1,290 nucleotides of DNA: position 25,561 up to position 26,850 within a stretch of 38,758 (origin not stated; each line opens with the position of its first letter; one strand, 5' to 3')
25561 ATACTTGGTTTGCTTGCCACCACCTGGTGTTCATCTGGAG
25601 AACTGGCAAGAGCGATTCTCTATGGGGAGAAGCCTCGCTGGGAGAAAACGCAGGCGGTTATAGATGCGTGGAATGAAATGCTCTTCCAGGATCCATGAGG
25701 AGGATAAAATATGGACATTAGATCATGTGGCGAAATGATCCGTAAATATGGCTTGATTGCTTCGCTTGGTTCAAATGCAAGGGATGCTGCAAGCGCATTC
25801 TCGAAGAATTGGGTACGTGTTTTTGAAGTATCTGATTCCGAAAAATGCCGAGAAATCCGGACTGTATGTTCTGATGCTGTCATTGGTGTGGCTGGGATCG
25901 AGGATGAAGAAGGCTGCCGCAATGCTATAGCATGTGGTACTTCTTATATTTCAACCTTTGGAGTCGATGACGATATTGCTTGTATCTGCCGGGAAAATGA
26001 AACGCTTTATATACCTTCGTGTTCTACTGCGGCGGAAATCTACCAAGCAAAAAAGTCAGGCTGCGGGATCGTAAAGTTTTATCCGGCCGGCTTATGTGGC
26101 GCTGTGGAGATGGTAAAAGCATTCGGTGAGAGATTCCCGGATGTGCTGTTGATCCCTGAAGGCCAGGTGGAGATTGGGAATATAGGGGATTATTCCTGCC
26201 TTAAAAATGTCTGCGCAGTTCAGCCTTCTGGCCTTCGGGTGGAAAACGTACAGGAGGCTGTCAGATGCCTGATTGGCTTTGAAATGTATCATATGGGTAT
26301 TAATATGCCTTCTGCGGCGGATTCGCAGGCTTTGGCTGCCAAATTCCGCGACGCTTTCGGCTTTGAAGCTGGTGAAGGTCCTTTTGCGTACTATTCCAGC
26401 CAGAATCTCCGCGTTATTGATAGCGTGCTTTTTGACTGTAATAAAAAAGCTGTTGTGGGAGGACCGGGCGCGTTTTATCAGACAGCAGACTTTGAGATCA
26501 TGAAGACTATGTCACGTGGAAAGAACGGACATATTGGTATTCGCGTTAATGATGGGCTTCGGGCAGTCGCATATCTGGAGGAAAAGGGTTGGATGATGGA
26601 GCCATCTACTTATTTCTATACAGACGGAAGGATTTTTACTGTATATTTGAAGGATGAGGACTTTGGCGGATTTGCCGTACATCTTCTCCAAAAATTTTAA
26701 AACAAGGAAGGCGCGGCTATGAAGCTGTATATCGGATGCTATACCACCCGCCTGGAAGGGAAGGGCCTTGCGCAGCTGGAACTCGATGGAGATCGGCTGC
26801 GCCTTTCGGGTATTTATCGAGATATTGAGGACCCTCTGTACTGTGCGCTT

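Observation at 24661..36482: Twelve-gene string with no sugar kinase: candidate undescribed oxidative route from an imported glycoside to C3/C4 acids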

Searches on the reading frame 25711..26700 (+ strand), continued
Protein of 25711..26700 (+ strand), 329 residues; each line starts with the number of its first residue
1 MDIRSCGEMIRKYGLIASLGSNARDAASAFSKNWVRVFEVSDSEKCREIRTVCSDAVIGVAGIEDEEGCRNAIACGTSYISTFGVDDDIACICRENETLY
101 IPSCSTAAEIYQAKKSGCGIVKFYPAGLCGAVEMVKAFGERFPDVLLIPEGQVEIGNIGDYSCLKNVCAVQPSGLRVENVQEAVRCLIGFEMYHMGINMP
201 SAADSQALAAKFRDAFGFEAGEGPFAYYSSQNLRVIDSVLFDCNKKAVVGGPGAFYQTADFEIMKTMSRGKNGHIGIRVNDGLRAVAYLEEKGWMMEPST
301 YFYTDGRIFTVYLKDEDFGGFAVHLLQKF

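Call 62: search_protein_families(library=pfam, proteins=[L011:10568-10957:+, L097:4972-5961:+], max_evalue=1)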
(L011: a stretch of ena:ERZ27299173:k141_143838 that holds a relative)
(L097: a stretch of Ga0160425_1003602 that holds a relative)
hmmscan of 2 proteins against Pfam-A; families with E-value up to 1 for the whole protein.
L011:10568-10957:+ (130 aa): 2 families
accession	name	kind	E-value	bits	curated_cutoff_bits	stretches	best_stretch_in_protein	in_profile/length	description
PF13669.12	Glyoxalase_4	-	0.00033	21.4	27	0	22-48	68-94/109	Glyoxalase/Bleomycin resistance protein/Dioxygenase superfamily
PF00903.31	Glyoxalase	-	0.014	16.2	20.6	0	76-124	72-118/121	Glyoxalase/Bleomycin resistance protein/Dioxygenase superfamily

L097:4972-5961:+ (329 aa): 3 families
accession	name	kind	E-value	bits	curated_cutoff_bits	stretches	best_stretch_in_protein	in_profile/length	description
PF01081.25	Aldolase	-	4.9e-23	82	27.8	1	22-201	14-193/196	KDPG and KHG aldolase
PF17986.6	EKAL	-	0.19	12.2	25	0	224-250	24-50/53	EMP3-KAHRP-like N-terminal domain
PF00903.31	Glyoxalase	-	0.21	12.4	20.6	1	269-313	70-113/121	Glyoxalase/Bleomycin resistance protein/Dioxygenase superfamily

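Call 65: search_protein_families(library=ncbifam, proteins=[L101:4093-5133:+, L101:7871-8731:+, L101:8743-9945:+, L101:11105-12214:+, L101:9917-10885:+, L101:3152-4033:+, L101:2099-3130:+, L101:1189-2085:+, L101:7097-7867:+], max_evalue=1e-10)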
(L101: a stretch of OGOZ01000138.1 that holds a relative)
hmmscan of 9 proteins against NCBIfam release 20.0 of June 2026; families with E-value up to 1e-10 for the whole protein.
L101:4093-5133:+ (346 aa): 2 families
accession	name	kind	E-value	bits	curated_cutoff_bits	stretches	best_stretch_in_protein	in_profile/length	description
TIGR00787.1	dctP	subfamily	2.9e-47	161.3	175.05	1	46-287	3-242/257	DctP family TRAP transporter solute-binding subunit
NF037995.1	TRAP_S1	subfamily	3.2e-43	148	50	1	57-316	15-271/271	TRAP transporter substrate-binding protein DctP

L101:7871-8731:+ (286 aa): 0 families

L101:8743-9945:+ (400 aa): 4 families
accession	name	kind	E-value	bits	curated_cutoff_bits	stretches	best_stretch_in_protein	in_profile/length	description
TIGR01891.1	amidohydrolases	subfamily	4.4e-93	312.3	153.75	1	14-372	2-364/366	amidohydrolase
NF040868.1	carboxypep_CpsA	equivalog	1e-88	297.7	500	1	12-385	14-389/391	carboxypeptidase CpsA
NF038260.1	ectoine_DoeB_2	equivalog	6.9e-81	272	550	1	14-381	9-375/378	N(2)-acetyl-L-2,4-diaminobutanoate deacetylase DoeB2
NF006365.0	PRK08588.1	subfamily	4.2e-12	46.1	289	1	116-301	120-301/383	succinyl-diaminopimelate desuccinylase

L101:11105-12214:+ (369 aa): 5 families
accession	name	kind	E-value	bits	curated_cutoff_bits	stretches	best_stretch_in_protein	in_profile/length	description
NF006941.0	PRK09423.1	subfamily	5.1e-139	463.2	336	1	1-361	1-362/367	glycerol dehydrogenase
NF047954.1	PrpdilGlycDhGldA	equivalog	4.3e-121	404.6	700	1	1-359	1-360/365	bifunctional L-1,2-propanediol dehydrogenase/glycerol dehydrogenase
NF053832.1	GlycoaldRedHalo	equivalog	2.3e-112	375.7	550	1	1-360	1-361/363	glycolaldehyde reductase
NF007880.0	PRK10586.1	equivalog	4.9e-44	150.7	429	1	3-352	7-355/362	oxidoreductase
NF002022.0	PRK00843.1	equivalog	1.2e-23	83.7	413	1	3-314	6-308/350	NAD(P)-dependent glycerol-1-phosphate dehydrogenase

L101:9917-10885:+ (322 aa): 4 families
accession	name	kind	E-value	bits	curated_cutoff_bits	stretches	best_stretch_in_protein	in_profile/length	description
NF004325.0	PRK05718.1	subfamily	1.1e-20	73.9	241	1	3-199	7-209/213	keto-hydroxyglutarate-aldolase/keto-deoxy-phosphogluconate aldolase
TIGR01182.1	eda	subfamily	8.5e-20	71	156.05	1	15-198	12-201/204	bifunctional 4-hydroxy-2-oxoglutarate aldolase/2-dehydro-3-deoxy-phosphogluconate aldolase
NF041633.1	trifunc_aldol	exception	2.4e-12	46.1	700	1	6-198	4-214/580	KHG/KDPG aldolase/sugar kinase fusion protein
NF004673.0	PRK06015.1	equivalog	6.1e-12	45.8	320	1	14-196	18-206/212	2-dehydro-3-deoxy-phosphogluconate aldolase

L101:3152-4033:+ (293 aa): 1 family
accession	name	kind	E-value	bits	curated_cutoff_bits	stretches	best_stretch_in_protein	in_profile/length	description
TIGR03413.1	GSH_gloB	equivalog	3.7e-18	65.8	200.8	1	123-208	81-165/248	hydroxyacylglutathione hydrolase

L101:2099-3130:+ (343 aa): 7 families
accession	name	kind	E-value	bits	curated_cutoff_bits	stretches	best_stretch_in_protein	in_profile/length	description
TIGR00557.1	pdxA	equivalog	1.3e-57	195.7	290.35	1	15-336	2-319/320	4-hydroxythreonine-4-phosphate dehydrogenase PdxA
NF002992.0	PRK03743.1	equivalog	1.4e-50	172.4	470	1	11-332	3-323/333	4-hydroxythreonine-4-phosphate dehydrogenase PdxA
NF003699.0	PRK05312.1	equivalog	2.7e-42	145.3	378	1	11-336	3-332/340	4-hydroxythreonine-4-phosphate dehydrogenase PdxA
NF002891.0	PRK03371.1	equivalog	6.5e-42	143.9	583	1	14-336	4-325/326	D-threonate 4-phosphate dehydrogenase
NF002520.0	PRK01909.1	equivalog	4.8e-38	131.3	476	1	11-336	4-322/329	4-hydroxythreonine-4-phosphate dehydrogenase PdxA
NF002744.0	PRK02746.1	equivalog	2.6e-35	122.2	425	1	9-339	6-342/346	4-hydroxythreonine-4-phosphate dehydrogenase PdxA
NF003040.0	PRK03946.1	equivalog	7.7e-28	97.8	376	1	90-334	62-301/307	4-hydroxythreonine-4-phosphate dehydrogenase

L101:1189-2085:+ (298 aa): 10 families
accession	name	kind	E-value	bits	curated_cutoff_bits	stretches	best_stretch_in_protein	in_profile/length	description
NF008592.0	PRK11559.1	equivalog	9.2e-103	343.6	397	1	3-293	2-292/296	2-hydroxy-3-oxopropionate reductase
TIGR01505.1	tartro_sem_red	equivalog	2.5e-93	312.5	340.75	1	5-292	1-288/291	2-hydroxy-3-oxopropionate reductase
TIGR01692.1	HIBADH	equivalog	8.2e-65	219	291.6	1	8-287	1-287/288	3-hydroxyisobutyrate dehydrogenase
NF011633.0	PRK15059.1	equivalog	1e-61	208.7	451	1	4-291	1-287/292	2-hydroxy-3-oxopropionate reductase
NF012005.0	PRK15461.1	equivalog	3.8e-58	197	348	1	3-294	1-293/298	sulfolactaldehyde 3-reductase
NF043037.1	ThreonDh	equivalog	2.2e-56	191.4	350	1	4-288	3-288/297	L-threonate dehydrogenase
NF007161.0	PRK09599.1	subfamily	4.9e-21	75.3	271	1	4-211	1-214/302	NADP-dependent phosphogluconate dehydrogenase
TIGR00872.1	gnd_rel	equivalog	3.7e-16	59.2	297.2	1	4-211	1-211/299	phosphogluconate dehydrogenase (NAD(+)-dependent, decarboxylating)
NF006765.0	PRK09287.1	equivalog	1.1e-14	54.2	413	1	3-196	3-206/476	NADP-dependent phosphogluconate dehydrogenase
TIGR00873.1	gnd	equivalog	1.3e-11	44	426.7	1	5-197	1-203/467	decarboxylating NADP(+)-dependent phosphogluconate dehydrogenase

L101:7097-7867:+ (256 aa): 221 families (the best 25 are shown)
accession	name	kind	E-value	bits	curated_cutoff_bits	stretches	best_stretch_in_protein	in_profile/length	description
NF005559.1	PRK07231.1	subfamily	2.6e-63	213.8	215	1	6-252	2-248/249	glucose 1-dehydrogenase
TIGR01830.1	3oxo_ACP_reduc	equivalog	6.8e-61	206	297.75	1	11-251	1-238/239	3-oxoacyl-[acyl-carrier-protein] reductase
NF004198.0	PRK05653.1-3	equivalog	1.7e-60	204.6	296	1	5-252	4-247/248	3-oxoacyl-ACP reductase FabG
NF052558.1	MBtsdlDhBudC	equivalog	2.2e-59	201.1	270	1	6-253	1-243/250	meso-2,3-butanediol dehydrogenase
NF009466.0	PRK12826.1-2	subfamily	7e-58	196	222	1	8-251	3-244/248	3-oxoacyl-ACP reductase FabG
NF004197.0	PRK05653.1-1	equivalog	3.5e-57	193.9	332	1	7-252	6-247/249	3-oxoacyl-ACP reductase FabG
NF004791.0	PRK06138.1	equivalog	2.2e-56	191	312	1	7-252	4-250/252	SDR family oxidoreductase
NF005893.0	PRK07856.1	equivalog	5.5e-55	186.4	255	1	6-250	7-240/255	SDR family oxidoreductase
NF005067.0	PRK06484.1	equivalog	7.4e-55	186.5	713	1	7-251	272-511/524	short chain dehydrogenase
NF006493.1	PRK08936.1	subfamily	1e-54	185.6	420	1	7-253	6-252/261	glucose-1-dehydrogenase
NF005309.0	PRK06841.1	subfamily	9.5e-54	182.6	286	1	7-252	14-253/255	GolD/DthD family dehydrogenase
NF005752.0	PRK07576.1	subfamily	1.6e-53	181.7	321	1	6-254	7-253/271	SDR family oxidoreductase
NF004778.0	PRK06124.1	equivalog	1.7e-53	181.7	303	1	7-252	10-253/256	SDR family oxidoreductase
NF053807.1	RhamDHLra1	equivalog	4.9e-53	180.4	400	1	5-251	1-247/252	L-rhamnose 1-dehydrogenase Lra1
NF005711.0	PRK07523.1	subfamily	5.1e-53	180.3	413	1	8-253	10-253/255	SDR family oxidoreductase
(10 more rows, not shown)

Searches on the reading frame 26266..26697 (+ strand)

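Call 62: search_protein_families(library=pfam, proteins=[window:26266-26697:+], max_evalue=1)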
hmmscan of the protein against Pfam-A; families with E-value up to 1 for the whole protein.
window:26266-26697:+ (144 aa): 1 family
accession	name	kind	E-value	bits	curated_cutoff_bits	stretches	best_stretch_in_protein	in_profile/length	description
PF13669.12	Glyoxalase_4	-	0.16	12.7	27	1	85-122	67-105/109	Glyoxalase/Bleomycin resistance protein/Dioxygenase superfamily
